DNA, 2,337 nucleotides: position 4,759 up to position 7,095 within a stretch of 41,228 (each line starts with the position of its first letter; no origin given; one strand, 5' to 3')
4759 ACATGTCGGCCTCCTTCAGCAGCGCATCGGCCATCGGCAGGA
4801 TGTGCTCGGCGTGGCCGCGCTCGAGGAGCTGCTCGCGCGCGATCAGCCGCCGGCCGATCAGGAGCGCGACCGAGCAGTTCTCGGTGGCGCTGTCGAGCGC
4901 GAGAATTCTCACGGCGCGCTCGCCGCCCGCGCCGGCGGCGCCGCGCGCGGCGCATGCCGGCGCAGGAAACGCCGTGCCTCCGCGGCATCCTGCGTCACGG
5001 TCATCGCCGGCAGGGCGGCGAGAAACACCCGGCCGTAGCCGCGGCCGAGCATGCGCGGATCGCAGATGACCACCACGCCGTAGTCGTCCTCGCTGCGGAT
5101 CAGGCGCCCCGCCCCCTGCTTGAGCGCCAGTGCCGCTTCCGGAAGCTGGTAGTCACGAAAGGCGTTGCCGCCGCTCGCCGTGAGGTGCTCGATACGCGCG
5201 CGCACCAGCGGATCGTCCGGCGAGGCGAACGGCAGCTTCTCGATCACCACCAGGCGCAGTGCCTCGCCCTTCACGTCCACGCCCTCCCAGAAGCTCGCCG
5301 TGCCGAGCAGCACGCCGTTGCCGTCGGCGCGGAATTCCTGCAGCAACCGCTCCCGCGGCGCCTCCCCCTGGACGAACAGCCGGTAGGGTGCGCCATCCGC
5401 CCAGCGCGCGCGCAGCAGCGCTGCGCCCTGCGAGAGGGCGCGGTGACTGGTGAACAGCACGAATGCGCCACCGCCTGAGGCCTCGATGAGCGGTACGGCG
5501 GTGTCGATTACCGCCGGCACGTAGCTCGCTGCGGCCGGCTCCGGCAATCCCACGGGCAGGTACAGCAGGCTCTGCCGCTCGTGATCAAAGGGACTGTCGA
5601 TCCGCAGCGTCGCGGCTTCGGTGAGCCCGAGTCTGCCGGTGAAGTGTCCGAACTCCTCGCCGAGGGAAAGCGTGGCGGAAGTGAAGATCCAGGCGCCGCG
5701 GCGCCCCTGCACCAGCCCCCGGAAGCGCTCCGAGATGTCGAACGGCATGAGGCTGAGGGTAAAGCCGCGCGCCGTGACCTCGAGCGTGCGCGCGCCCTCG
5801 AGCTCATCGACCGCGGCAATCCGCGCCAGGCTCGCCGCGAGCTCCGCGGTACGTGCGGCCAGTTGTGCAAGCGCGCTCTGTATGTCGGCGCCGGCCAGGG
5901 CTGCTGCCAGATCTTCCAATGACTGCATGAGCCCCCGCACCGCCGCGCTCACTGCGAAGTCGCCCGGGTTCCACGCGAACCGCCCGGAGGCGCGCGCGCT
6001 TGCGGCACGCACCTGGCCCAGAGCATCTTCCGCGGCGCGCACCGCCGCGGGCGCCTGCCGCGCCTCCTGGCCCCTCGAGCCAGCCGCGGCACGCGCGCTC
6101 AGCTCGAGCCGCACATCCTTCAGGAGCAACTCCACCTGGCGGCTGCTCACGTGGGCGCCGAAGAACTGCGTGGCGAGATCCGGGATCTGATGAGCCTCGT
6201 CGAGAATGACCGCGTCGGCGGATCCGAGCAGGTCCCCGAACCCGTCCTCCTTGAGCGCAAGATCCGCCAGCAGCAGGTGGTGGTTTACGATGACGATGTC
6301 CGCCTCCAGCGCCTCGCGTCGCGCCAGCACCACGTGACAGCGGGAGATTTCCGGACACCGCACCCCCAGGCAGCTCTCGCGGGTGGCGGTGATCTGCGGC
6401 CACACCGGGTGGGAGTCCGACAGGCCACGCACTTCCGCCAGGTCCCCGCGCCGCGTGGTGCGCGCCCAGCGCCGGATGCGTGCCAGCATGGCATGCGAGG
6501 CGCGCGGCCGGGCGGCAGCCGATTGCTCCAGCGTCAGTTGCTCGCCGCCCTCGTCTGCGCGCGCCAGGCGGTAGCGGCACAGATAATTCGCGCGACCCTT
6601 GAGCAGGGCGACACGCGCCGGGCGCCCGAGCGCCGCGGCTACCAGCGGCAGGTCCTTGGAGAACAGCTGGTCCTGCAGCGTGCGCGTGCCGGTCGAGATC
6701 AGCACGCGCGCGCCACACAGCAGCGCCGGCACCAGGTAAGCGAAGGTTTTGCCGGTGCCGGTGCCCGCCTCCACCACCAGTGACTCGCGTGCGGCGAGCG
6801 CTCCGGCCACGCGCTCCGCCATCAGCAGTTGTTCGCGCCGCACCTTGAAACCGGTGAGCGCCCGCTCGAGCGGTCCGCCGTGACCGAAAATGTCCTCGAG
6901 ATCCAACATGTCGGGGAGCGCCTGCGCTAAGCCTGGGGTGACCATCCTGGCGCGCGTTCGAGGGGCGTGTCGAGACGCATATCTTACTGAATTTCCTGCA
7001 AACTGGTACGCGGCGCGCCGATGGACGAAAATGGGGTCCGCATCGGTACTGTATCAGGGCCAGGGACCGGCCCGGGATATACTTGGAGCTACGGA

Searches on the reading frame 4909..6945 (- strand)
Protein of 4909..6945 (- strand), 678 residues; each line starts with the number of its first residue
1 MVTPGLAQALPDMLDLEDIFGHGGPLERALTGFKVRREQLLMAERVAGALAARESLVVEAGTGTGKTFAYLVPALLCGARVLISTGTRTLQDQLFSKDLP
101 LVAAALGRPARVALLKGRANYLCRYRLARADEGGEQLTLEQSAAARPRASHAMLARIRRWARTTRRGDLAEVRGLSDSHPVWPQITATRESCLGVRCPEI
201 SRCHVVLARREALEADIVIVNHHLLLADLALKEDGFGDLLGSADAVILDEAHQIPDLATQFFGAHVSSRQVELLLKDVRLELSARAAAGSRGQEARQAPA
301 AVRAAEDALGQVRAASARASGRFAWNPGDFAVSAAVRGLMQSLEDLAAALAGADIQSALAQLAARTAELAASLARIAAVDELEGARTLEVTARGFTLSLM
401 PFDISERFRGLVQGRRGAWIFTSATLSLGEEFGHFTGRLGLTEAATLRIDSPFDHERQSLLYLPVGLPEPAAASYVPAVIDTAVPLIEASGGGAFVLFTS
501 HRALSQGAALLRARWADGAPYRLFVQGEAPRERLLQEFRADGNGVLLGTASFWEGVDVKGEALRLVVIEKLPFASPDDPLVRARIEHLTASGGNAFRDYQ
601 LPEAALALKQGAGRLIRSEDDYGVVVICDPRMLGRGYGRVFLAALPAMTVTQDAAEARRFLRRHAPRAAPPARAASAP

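Call 46: search_protein_families(library=pfam, proteins=[window:4909-6945:-], max_evalue=0.001)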
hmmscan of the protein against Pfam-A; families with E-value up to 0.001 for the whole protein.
window:4909-6945:- (678 aa): 3 families
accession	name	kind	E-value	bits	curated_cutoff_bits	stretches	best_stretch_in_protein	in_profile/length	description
PF13307.12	Helicase_C_2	-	2.1e-46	158.5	25.3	1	486-646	4-168/170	Helicase C-terminal domain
PF00270.35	DEAD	-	1.7e-09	38.1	26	1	49-97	10-64/167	DEAD/DEAH box helicase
PF06733.21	DEAD_2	-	0.00033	20.8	21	1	199-270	102-171/172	DEAD_2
